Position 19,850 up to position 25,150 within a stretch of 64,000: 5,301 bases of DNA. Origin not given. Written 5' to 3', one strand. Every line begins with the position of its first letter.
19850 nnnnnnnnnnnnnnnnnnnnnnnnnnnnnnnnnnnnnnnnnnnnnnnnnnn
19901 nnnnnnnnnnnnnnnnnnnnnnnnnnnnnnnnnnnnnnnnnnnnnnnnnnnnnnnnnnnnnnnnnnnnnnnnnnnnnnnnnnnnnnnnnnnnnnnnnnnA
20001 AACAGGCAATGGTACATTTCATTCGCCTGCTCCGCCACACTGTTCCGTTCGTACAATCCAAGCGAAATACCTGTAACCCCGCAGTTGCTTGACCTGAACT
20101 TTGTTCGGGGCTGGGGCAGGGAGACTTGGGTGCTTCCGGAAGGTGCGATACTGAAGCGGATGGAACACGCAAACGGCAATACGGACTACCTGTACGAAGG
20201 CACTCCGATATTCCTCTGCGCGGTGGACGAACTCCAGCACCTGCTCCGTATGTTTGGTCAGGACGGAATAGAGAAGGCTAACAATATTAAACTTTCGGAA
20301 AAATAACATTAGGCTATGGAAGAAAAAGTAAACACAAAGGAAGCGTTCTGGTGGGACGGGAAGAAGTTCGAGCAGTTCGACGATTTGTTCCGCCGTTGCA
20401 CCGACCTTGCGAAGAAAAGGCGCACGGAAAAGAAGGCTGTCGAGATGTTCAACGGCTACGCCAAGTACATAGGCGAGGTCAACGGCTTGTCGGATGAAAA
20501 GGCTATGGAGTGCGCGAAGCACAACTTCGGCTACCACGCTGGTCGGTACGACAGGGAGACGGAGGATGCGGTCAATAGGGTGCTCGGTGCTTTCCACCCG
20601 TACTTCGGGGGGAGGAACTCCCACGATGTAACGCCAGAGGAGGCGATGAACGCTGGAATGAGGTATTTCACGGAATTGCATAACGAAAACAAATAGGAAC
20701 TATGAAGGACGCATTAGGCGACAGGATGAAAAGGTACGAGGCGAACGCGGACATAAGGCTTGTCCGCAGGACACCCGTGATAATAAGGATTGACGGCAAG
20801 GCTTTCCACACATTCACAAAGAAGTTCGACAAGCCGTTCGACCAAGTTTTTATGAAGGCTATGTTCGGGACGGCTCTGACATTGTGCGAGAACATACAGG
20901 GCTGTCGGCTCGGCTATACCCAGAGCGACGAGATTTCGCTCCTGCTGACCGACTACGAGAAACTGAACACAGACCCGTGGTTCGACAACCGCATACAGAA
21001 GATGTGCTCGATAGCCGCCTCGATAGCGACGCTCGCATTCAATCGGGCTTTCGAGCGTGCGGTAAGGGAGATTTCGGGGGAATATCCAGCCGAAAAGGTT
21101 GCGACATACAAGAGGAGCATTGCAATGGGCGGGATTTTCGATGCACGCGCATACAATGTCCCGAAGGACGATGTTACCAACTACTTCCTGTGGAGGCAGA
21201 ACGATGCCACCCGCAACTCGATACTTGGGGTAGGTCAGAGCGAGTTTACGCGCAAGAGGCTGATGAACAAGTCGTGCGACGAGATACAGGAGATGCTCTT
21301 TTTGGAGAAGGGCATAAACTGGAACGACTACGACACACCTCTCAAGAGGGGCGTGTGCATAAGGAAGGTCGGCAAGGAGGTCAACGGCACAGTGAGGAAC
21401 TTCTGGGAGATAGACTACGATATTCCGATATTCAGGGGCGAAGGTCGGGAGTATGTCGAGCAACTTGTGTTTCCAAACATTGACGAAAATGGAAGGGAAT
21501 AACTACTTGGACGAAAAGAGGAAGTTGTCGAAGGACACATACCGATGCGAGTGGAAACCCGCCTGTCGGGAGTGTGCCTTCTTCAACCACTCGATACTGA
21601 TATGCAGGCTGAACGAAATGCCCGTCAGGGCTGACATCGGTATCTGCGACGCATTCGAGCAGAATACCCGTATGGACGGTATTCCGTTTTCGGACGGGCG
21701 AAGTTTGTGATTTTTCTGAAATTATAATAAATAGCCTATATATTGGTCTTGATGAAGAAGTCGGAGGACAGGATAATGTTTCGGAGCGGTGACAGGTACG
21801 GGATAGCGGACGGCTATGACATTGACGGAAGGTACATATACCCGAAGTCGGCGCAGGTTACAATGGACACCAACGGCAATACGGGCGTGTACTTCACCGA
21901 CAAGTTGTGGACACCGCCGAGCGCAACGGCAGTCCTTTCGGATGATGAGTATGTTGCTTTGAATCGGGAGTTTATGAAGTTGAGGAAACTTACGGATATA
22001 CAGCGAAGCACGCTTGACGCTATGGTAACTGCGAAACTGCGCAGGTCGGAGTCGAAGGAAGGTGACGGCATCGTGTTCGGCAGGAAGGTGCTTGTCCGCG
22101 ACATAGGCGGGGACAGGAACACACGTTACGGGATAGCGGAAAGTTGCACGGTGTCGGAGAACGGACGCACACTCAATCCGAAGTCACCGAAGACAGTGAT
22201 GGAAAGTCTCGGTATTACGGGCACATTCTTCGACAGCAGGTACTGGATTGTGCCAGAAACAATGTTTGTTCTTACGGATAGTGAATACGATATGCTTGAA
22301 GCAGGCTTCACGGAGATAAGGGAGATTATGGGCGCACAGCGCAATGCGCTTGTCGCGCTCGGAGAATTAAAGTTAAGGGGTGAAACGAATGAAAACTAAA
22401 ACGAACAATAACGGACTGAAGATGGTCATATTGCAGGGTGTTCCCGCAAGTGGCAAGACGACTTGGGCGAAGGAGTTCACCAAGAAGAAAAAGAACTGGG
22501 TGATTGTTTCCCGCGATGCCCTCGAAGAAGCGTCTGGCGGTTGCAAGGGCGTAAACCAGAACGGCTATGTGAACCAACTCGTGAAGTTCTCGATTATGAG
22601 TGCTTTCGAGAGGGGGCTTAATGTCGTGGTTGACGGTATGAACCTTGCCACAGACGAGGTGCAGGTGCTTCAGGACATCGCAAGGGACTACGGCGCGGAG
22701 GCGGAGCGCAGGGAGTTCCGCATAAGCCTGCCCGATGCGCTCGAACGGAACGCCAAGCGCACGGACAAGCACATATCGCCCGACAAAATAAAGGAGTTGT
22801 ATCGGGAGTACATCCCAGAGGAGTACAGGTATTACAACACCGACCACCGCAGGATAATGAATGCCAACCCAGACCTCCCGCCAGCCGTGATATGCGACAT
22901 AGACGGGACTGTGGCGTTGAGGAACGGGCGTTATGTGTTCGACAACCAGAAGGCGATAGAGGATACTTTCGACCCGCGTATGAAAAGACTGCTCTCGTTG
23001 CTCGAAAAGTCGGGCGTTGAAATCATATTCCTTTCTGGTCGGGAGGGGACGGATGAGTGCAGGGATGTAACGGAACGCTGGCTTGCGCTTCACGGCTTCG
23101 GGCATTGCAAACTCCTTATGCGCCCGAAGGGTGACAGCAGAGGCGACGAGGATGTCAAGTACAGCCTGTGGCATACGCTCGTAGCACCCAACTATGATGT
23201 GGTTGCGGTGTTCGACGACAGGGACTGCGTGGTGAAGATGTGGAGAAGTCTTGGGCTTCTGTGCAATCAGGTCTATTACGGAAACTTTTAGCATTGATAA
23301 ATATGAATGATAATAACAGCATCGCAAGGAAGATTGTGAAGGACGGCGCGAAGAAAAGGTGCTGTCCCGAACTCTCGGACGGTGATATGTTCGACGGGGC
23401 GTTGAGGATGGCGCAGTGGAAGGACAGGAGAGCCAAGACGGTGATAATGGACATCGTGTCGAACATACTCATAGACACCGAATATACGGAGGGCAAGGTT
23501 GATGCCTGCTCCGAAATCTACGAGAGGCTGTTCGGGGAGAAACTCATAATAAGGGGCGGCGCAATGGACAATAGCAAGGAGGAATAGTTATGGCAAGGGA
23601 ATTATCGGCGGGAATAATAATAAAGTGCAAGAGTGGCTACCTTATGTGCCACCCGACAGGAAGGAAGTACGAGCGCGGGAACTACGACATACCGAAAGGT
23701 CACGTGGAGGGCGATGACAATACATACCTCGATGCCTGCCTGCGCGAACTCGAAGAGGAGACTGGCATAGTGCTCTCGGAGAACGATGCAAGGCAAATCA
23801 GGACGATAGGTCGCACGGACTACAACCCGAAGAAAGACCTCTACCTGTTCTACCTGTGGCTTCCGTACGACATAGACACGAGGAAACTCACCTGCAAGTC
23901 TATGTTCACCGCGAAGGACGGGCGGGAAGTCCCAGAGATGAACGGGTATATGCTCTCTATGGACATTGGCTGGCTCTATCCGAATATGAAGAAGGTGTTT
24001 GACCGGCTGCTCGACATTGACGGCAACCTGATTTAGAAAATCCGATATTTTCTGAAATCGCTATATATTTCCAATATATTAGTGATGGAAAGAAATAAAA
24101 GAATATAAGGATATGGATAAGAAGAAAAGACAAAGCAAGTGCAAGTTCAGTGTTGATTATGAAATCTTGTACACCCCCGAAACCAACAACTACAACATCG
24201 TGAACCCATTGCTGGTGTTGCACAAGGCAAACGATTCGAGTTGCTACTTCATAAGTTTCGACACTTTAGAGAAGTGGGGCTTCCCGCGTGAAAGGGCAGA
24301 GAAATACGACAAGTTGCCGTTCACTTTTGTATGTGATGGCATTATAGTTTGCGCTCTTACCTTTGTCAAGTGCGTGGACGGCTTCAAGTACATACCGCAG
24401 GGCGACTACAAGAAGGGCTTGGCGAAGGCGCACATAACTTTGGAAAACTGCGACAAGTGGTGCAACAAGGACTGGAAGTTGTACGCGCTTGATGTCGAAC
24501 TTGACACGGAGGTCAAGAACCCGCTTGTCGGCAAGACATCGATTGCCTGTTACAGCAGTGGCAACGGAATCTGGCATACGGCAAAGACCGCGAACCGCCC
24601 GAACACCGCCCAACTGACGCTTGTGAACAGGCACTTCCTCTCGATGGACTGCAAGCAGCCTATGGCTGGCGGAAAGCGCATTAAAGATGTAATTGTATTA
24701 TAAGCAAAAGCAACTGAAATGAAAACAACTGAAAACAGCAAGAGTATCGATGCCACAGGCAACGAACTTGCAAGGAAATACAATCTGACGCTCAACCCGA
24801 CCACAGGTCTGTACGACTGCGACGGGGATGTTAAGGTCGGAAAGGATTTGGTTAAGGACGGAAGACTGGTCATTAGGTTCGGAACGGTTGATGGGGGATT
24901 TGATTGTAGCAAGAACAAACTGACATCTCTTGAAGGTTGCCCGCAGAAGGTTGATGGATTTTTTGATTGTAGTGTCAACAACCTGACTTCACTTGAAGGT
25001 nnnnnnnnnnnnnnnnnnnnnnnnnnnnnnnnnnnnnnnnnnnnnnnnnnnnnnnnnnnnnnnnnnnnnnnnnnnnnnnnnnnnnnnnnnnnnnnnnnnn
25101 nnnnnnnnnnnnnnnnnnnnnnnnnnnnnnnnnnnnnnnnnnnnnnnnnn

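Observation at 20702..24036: Phage-encoded tRNA/RNA end-repair module: Thg1-like 3'-5' polymerase, T4-type Pnkp and a Nudix hydrolase in one 3.3-kb run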

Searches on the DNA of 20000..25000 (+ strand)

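Call 5: search_dna_similar(query=window:20000-25000:+, collection=phages, mode=near, max_rows=20)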
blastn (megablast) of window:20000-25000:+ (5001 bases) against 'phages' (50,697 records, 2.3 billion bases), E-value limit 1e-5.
No match.
